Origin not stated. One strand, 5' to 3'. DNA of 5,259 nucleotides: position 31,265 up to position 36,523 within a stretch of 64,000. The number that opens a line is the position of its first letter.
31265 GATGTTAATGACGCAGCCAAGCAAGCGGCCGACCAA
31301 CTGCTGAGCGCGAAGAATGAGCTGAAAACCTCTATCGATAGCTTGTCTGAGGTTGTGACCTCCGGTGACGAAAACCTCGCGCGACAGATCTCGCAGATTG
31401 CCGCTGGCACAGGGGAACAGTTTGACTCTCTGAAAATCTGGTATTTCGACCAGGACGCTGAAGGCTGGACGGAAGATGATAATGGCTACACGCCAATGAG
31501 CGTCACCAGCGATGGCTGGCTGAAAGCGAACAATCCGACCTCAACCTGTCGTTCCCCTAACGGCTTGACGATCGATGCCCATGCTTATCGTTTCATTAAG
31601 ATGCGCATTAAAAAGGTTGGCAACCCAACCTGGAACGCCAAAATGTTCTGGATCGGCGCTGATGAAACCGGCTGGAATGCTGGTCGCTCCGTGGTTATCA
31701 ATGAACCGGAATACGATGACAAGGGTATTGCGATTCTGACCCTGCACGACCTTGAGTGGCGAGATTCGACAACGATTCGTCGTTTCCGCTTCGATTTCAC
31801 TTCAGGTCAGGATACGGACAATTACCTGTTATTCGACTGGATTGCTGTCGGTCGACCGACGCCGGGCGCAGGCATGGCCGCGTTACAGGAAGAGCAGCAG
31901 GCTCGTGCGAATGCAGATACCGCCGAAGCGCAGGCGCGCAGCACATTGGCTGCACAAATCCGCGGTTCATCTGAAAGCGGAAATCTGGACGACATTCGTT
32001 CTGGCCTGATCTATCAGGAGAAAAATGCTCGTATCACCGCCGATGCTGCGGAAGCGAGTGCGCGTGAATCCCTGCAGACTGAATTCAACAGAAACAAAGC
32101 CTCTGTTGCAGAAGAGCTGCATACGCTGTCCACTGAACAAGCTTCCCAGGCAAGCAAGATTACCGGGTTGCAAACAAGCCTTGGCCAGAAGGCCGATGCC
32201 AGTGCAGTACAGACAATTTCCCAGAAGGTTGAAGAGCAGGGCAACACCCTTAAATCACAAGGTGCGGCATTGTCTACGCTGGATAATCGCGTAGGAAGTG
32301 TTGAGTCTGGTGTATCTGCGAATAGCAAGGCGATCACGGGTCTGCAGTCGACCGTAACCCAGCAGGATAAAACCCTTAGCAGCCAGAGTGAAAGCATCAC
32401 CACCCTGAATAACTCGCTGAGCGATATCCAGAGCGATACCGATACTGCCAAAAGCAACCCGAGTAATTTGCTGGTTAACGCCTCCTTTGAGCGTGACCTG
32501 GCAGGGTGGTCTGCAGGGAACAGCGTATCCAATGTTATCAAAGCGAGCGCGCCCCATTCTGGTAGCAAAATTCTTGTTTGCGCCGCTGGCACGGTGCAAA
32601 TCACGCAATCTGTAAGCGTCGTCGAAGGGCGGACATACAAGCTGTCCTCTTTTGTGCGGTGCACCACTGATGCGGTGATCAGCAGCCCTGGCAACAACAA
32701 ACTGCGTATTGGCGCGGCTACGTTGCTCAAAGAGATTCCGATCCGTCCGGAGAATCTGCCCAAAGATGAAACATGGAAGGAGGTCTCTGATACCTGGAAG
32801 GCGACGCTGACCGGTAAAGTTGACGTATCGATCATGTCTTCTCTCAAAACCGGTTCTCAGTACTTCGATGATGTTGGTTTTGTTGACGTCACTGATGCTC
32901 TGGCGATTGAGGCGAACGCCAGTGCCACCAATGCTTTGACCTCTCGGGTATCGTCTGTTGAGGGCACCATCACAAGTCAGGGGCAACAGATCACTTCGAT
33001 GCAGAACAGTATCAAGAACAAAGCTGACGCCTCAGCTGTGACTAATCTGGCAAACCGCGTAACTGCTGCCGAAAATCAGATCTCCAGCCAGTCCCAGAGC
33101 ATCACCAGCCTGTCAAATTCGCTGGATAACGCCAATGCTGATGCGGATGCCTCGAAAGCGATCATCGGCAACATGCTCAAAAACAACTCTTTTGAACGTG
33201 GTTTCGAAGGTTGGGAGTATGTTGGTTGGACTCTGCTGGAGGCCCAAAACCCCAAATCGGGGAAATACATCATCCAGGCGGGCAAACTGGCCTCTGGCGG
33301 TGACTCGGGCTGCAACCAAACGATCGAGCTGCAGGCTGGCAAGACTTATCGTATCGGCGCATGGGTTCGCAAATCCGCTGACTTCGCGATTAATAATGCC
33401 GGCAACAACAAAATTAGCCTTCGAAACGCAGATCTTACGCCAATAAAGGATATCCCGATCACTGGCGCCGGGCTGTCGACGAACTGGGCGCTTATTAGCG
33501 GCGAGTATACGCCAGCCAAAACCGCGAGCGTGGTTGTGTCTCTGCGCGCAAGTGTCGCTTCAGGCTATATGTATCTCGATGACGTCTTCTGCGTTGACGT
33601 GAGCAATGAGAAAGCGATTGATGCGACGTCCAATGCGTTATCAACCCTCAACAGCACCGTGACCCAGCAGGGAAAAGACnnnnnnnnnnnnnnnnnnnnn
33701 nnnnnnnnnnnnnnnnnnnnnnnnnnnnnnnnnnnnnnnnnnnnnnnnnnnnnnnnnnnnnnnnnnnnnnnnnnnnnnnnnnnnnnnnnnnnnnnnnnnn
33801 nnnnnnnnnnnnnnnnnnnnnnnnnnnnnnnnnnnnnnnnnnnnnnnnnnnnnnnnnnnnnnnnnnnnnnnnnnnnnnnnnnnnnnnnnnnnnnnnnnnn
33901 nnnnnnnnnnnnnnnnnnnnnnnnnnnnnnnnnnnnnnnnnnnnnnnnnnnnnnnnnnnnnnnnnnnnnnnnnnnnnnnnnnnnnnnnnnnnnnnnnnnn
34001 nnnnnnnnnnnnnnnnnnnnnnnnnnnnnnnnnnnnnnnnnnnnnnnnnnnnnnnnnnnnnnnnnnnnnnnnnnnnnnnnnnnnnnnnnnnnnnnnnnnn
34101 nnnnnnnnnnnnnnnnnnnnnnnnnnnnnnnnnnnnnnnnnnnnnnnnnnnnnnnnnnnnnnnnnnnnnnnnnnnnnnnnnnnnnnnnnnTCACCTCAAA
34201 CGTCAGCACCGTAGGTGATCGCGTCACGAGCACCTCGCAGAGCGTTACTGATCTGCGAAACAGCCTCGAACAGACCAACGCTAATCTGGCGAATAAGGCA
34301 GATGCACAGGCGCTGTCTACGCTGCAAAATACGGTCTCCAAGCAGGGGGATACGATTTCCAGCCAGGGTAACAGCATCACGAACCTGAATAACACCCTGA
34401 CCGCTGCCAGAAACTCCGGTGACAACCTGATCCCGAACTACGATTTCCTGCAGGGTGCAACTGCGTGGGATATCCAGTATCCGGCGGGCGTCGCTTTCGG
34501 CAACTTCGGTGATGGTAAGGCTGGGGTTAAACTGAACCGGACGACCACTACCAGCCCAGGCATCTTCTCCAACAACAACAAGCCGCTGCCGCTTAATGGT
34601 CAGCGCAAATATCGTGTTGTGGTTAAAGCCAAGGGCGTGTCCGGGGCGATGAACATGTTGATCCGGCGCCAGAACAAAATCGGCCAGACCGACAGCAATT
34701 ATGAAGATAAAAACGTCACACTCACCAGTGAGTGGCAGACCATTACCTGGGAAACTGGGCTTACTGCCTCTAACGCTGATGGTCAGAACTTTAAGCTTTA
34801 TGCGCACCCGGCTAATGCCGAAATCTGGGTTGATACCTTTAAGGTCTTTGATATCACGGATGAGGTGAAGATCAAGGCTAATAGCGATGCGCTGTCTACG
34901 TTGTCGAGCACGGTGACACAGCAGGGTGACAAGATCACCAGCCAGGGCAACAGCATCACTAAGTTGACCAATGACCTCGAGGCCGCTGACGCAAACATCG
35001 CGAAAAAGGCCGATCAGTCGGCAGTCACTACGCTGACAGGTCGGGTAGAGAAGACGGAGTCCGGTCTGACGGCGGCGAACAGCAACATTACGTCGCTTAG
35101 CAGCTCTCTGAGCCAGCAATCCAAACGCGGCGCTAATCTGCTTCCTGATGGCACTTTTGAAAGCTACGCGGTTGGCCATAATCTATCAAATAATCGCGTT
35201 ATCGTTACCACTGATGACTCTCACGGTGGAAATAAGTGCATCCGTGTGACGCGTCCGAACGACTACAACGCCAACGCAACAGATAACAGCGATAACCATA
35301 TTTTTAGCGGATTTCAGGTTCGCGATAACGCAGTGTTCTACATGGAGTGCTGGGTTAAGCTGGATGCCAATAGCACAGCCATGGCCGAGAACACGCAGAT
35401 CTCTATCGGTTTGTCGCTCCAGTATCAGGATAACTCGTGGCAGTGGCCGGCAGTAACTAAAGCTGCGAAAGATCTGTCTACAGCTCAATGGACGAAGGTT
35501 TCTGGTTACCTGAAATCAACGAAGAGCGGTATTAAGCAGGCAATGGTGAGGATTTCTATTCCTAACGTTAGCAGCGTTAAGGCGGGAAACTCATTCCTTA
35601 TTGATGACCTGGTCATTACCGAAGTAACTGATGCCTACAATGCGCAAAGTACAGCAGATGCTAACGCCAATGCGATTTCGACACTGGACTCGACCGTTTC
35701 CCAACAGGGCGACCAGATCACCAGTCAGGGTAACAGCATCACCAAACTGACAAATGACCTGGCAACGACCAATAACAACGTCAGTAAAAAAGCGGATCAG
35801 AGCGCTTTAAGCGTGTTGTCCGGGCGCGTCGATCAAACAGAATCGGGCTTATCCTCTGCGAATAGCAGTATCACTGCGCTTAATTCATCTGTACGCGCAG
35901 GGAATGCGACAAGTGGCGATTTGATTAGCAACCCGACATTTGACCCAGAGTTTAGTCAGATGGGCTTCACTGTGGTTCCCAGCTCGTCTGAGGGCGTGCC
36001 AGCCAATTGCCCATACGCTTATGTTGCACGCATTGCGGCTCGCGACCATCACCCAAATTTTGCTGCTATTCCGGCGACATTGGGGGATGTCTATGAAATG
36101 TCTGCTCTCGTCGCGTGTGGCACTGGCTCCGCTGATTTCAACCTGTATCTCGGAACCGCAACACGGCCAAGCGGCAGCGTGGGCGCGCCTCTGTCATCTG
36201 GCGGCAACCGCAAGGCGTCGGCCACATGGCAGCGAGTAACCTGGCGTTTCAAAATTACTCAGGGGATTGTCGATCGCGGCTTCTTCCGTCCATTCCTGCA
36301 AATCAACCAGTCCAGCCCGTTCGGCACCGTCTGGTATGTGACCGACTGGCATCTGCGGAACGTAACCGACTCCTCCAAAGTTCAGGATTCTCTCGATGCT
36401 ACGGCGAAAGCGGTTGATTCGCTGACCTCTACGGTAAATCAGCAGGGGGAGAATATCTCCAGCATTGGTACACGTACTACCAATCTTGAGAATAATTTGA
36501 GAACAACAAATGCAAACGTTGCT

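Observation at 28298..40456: Giant (~4052 aa) J-like central tail fibre with an inserted array of about eight CBM-like domains alternating with coiled-coil repeats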

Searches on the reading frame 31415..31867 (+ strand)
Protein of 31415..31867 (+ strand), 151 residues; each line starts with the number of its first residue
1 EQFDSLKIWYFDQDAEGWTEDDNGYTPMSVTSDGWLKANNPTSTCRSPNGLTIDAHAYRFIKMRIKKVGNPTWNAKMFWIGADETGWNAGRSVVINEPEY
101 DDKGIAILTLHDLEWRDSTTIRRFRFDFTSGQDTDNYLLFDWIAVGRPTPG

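Call 15: search_protein_families(library=pfam, max_evalue=10, proteins=[window:31415-31867:+])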
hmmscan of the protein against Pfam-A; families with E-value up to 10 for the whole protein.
seq(151 aa): 0 families

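Call 54: search_solved_structures(query=window:31415-31867:+, max_evalue=10)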
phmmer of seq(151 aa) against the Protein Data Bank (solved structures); distinct sequences matched with E-value up to 10: 5.
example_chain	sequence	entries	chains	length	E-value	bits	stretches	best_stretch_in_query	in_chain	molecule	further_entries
8gtc_M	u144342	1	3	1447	2.1e-05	27.9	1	47-134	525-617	Megatron protein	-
2wqk_A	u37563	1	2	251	0.063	16.6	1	30-90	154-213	5'-NUCLEOTIDASE SURE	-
4nsy_A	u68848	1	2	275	0.27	14.6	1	38-109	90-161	Lysyl endopeptidase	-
4nsv_A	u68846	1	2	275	0.27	14.6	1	38-109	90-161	Lysyl endopeptidase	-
1arb_A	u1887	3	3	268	0.63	13.4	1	38-106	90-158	ACHROMOBACTER PROTEASE I | Protease 1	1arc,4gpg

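Call 58: search_protein_families(library=ncbifam, max_evalue=1, proteins=[window:31415-31861:+])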
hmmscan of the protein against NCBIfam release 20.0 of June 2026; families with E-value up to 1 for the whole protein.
window:31415-31861:+ (149 aa): 0 families

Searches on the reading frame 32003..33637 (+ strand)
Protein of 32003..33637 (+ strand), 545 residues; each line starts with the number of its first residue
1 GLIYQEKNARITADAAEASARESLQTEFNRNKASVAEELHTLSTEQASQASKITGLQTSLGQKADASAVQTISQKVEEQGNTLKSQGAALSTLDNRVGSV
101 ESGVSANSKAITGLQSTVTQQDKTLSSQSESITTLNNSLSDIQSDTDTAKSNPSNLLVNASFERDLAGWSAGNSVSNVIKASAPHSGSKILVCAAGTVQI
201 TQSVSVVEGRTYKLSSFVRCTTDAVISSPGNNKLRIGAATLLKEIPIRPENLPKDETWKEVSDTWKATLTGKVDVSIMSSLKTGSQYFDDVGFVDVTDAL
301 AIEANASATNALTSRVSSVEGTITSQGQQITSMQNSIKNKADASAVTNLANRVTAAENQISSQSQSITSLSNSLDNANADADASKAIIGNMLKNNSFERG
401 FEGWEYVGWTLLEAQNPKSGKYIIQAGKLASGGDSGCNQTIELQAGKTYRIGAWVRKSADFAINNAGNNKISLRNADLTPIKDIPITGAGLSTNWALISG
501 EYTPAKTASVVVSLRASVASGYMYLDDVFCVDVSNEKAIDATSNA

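Call 21: find_homologous_proteins(query=window:32003-33637:+, max_evalue=0.00001)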
Query window:32003-33637:+ (545 aa): 68 proteins with E <= 0.00001 among 8000 candidates.
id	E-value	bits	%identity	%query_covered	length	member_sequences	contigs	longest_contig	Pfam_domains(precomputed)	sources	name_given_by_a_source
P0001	0.0e+0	1064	100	94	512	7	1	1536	PF02018.24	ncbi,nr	ncbi:carbohydrate binding domain-containing protein, partial [Escherichia coli]|nr:carbohydrate bind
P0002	1.9e-276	936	98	84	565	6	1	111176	PF01519.23,PF02018.24,PF04102.18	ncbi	-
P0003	2.3e-244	830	100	72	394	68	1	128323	PF02018.24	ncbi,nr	ncbi:hypothetical protein BWI90_26000 (plasmid) [Escherichia coli]|nr:carbohydrate binding domain-co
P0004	1.6e-167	576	98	51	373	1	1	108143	PF02018.24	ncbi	-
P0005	9.1e-155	534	44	97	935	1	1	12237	PF02018.24,PF09327.17,PF04102.18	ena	-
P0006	5.4e-153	529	46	89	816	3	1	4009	PF02018.24,PF09327.17,PF04102.18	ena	-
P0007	6.1e-153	528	45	89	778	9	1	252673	PF02018.24,PF09327.17,PF04102.18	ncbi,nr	ncbi:gp24 [Klebsiella oxytoca]|nr:gp24 [Klebsiella oxytoca]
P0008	3.0e-151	523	45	85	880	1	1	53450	PF02018.24,PF09327.17,PF04102.18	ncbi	ncbi:carbohydrate binding domain-containing protein, partial [Klebsiella oxytoca]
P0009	2.7e-138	480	46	75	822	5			PF02018.24,PF09327.17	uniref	uniref:phage tail tip fiber protein n=1 Tax=Klebsiella oxytoca TaxID=571 RepID=UPI0034D2B793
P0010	3.1e-136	473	51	88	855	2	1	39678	PF02018.24,PF09327.17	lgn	-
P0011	2.1e-134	467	98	39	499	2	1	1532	PF02018.24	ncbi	ncbi:TPA: carbohydrate binding domain-containing protein, partial [Klebsiella variicola subsp. varii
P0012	2.7e-123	431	54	63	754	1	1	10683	PF02018.24,PF09327.17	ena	-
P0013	5.5e-108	380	56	53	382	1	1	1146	PF02018.24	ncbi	ncbi:carbohydrate binding domain-containing protein, partial [Klebsiella oxytoca]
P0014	1.9e-102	362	55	59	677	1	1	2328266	PF02018.24,PF09327.17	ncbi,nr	ncbi:gp24 [Klebsiella michiganensis]|nr:gp24 [Klebsiella michiganensis]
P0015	2.7e-100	355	97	28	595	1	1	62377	PF02018.24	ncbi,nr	ncbi:carbohydrate binding domain-containing protein [Klebsiella pneumoniae]|nr:carbohydrate binding 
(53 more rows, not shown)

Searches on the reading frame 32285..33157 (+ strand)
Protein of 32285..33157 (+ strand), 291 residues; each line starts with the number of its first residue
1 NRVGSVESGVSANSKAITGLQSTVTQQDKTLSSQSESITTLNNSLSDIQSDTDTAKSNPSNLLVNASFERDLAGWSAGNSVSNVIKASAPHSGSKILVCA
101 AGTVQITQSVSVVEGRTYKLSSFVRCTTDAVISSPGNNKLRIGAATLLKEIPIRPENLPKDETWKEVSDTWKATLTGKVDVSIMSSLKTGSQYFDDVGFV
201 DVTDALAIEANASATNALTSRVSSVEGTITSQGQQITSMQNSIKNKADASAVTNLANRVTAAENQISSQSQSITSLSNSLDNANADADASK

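Call 27: search_solved_structures(query=A1, max_evalue=1)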
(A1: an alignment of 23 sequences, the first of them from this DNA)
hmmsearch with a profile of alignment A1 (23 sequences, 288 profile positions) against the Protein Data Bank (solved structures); distinct sequences matched with E-value up to 1: 70 (the best 60 are shown).
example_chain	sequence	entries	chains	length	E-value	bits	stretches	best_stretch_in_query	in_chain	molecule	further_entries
4xup_A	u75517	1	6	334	5.9e-12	48.6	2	51-204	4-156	Endo-1,4-beta-xylanase C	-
4lin_A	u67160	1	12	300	2.5e-09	40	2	202-253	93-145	Tail needle protein gp26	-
2zex_A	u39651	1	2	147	5.3e-09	38.9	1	56-204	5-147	S-layer associated multidomain endoglucanase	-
2zew_A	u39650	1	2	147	5.7e-09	38.8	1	57-204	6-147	S-layer associated multidomain endoglucanase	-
4xuo_A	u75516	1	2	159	6.2e-09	38.7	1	52-202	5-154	Endo-1,4-beta-xylanase C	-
2zey_A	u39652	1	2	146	7e-09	38.5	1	57-204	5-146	S-layer associated multidomain endoglucanase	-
3oea_A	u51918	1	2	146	1e-08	37.9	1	57-204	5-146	S-layer associated multidomain endoglucanase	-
3oeb_A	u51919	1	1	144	1.4e-08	37.5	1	57-204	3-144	S-layer associated multidomain endoglucanase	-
1gui_A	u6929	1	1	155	3.3e-08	36.3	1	100-201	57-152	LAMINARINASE 16A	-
4d0q_A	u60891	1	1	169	1.7e-07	33.9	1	56-208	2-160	HYALURONATE LYASE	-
4zxq_A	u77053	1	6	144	6.8e-06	28.7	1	202-253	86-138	Tail needle protein gp26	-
2zez_A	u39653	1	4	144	2.1e-05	27.1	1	56-203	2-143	S-layer associated multidomain endoglucanase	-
3jxs_A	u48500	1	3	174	3.9e-05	26.2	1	79-204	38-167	Xylanase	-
4mgq_A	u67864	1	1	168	4.3e-05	26.1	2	107-203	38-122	Glycosyl hydrolase family 10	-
8xmz_A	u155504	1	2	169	0.0001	24.8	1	59-201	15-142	T9SS C-terminal target domain-containing protein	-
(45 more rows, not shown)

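Call 32: predict_structure(alignment_id=A1)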
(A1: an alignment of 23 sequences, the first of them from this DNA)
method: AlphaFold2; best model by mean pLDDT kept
length: 291 residues; sequences in the alignment: 23
mean_pLDDT: 83.1   pTM: 0.59
mean pLDDT of the five models: 83.1, 82.3, 79.6, 76.2, 74.1
residues with pLDDT >= 90: 126; 70-90: 114; 50-70: 45; < 50: 6
segments of 3 or more residues with pLDDT < 50: 49-52
pLDDT, mean of each block of 10 residues (from residue 1): 54 73 76 64 52 57 91 83 88 93 94 97 96 91 95 94 94 97 95 95 89 83 76 77 67 84 88 86 81 67
secondary structure, 60 per line:
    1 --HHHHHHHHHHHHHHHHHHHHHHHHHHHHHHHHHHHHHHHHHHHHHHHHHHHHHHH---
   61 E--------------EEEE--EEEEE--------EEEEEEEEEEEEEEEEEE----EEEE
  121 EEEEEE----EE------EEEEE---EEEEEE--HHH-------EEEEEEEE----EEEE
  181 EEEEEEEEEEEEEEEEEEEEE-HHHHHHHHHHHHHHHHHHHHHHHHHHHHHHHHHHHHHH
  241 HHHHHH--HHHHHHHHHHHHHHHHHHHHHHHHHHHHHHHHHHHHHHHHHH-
elements in order: H3-57 E76-79 E82-86 E95-112 E117-126 E139-143 E147-152 E165-172 E177-201 H203-246 H249-290

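Call 34: fold_search(model_id=the predicted structure, library=pdb)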
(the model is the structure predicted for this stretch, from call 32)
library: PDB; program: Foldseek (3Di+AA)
matches with E <= 10: 1684; with E <= 0.001: 177
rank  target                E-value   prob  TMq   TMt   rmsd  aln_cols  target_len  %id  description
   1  8ic1_A                7.0e-09  1.00  0.39  0.24   3.7       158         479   22  endo-alpha-D-arabinanase EndoMA1 D51N mutant from Microbacterium arabinogalactanolyticum in complex with arabinooligos (released 2023-08-16)
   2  3oea_A                1.5e-08  1.00  0.39  0.74   3.9       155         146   16  Crystal structure of the Q121E mutants of C.polysaccharolyticus CBM16-1 bound to cellopentaose (released 2010-08-25)
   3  2zey_B                1.7e-08  1.00  0.37  0.71   4.3       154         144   18  Family 16 carbohydrate binding module (released 2008-03-04)
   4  3oeb_A                2.0e-08  1.00  0.38  0.73   4.2       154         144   18  Crystal structure of the Q121E mutant of C.polysaccharolyticus CBM16-1 bound to mannopentaose (released 2010-08-25)
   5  8hhv_A                2.8e-08  1.00  0.39  0.24   3.5       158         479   22  endo-alpha-D-arabinanase EndoMA1 from Microbacterium arabinogalactanolyticum (released 2023-08-16)
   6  2zew_A                2.8e-08  1.00  0.38  0.73   4.2       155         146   15  Family 16 Cabohydrate Binding Domain Module 1 (released 2008-03-04)
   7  2zex_B                3.6e-08  1.00  0.38  0.72   4.0       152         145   17  Family 16 carbohydrate binding module (released 2008-03-04)
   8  2zey_A                3.8e-08  1.00  0.40  0.75   3.8       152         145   16  Family 16 carbohydrate binding module (released 2008-03-04)
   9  2zew_B                4.0e-08  1.00  0.39  0.74   3.7       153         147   19  Family 16 Cabohydrate Binding Domain Module 1 (released 2008-03-04)
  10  8xmz_A                6.6e-08  1.00  0.39  0.77   3.0       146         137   16  Crystal structure of a novel porphyran-binding carbohydrate binding module (released 2024-01-17)
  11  2zex_A                7.4e-08  1.00  0.39  0.73   3.6       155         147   15  Family 16 carbohydrate binding module (released 2008-03-04)
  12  2xon_L                7.8e-08  1.00  0.39  0.74   3.3       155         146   15  Structure of TmCBM61 in complex with beta-1,4-galactotriose at 1.4 A resolution (released 2010-09-08)
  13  9h99                  9.2e-08  1.00  0.40  0.12   3.7       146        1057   16  Native structure of the full-length pesticidal protein Cry1Ca18 at pH7, from crystals formed in vivo (released 2025-11-12)
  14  2xom_A                1.0e-07  1.00  0.40  0.76   2.8       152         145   15  Atomic resolution structure of TmCBM61 in complex with beta-1,4- galactotriose (released 2010-09-08)
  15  2y64_A                1.2e-07  1.00  0.40  0.67   3.2       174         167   18  Xylopentaose binding mutated (X-2 L110F) CBM4-2 Carbohydrate Binding Module from a Thermostable Rhodothermus marinus X (released 2012-03-07)
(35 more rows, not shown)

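Call 87: fold_search(model_id=the predicted structure, library=viral)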
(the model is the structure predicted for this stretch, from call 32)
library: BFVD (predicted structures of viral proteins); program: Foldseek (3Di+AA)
matches with E <= 10: 1824; with E <= 0.001: 362
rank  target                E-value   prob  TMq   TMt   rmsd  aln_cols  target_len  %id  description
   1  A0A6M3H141            7.1e-21  1.00  0.55  0.12  14.1       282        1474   35  (no name in the UniProt tables at hand)
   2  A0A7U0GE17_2          9.0e-18  1.00  0.61  0.16   8.7       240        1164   35  (no name in the UniProt tables at hand)
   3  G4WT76                7.0e-10  1.00  0.38  0.10  38.1       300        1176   24  (no name in the UniProt tables at hand)
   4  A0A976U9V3            7.8e-10  1.00  0.49  0.13  24.9       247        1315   24  (no name in the UniProt tables at hand)
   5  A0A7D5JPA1            1.2e-09  1.00  0.41  0.38   1.9       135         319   17  Minor tail protein [Microbacterium phage Bri160]
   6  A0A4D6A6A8            1.3e-09  1.00  0.38  0.09  38.5       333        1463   16  (no name in the UniProt tables at hand)
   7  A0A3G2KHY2            2.0e-09  1.00  0.45  0.13   3.5       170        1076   18  Uncharacterized protein [Arthrobacter phage Maureen]
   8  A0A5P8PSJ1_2          2.1e-09  1.00  0.35  0.09  36.5       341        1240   25  Tail protein [Acinetobacter phage VB_ApiP_XC38]
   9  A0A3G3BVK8            2.4e-09  1.00  0.39  0.13  14.4       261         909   17  Uncharacterized protein [Bacillus phage vB_BcoS-136]
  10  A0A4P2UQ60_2          2.4e-09  1.00  0.41  0.15  27.9       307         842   18  (no name in the UniProt tables at hand)
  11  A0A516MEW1            2.8e-09  1.00  0.40  0.10   3.1       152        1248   22  (no name in the UniProt tables at hand)
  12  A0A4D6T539            5.8e-09  1.00  0.40  0.41   3.2       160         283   19  Tail fiber family protein [Klebsiella phage vB_KpnP_FZ12]
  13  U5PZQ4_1              8.6e-09  1.00  0.39  0.13  30.9       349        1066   17  Tail protein [Acinetobacter phage Presley]
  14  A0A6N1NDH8            1.1e-08  1.00  0.39  0.41   2.8       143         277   24  Putative ORFan [Tupanvirus deep ocean]
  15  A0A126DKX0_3          1.1e-08  1.00  0.38  0.12  26.4       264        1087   21  (no name in the UniProt tables at hand)
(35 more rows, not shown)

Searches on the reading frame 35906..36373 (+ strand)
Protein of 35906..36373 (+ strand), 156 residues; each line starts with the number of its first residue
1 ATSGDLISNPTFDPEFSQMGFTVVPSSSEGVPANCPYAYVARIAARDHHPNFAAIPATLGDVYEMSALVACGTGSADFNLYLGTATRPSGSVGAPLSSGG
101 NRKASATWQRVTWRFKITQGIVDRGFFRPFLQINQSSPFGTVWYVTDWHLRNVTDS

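Call 15: search_protein_families(library=pfam, max_evalue=10, proteins=[window:35906-36373:+])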
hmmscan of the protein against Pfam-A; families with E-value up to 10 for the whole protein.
seq(156 aa): 0 families

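Call 58: search_protein_families(library=ncbifam, max_evalue=1, proteins=[window:35906-36373:+])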
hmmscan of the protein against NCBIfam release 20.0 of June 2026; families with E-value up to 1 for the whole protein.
window:35906-36373:+ (156 aa): 1 family
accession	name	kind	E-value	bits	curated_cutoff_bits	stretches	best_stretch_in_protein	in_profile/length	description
NF048003.1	GTA_spike_fiber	domain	0.00012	22.6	36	1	22-129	27-144/182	phage head spike fiber domain-containing protein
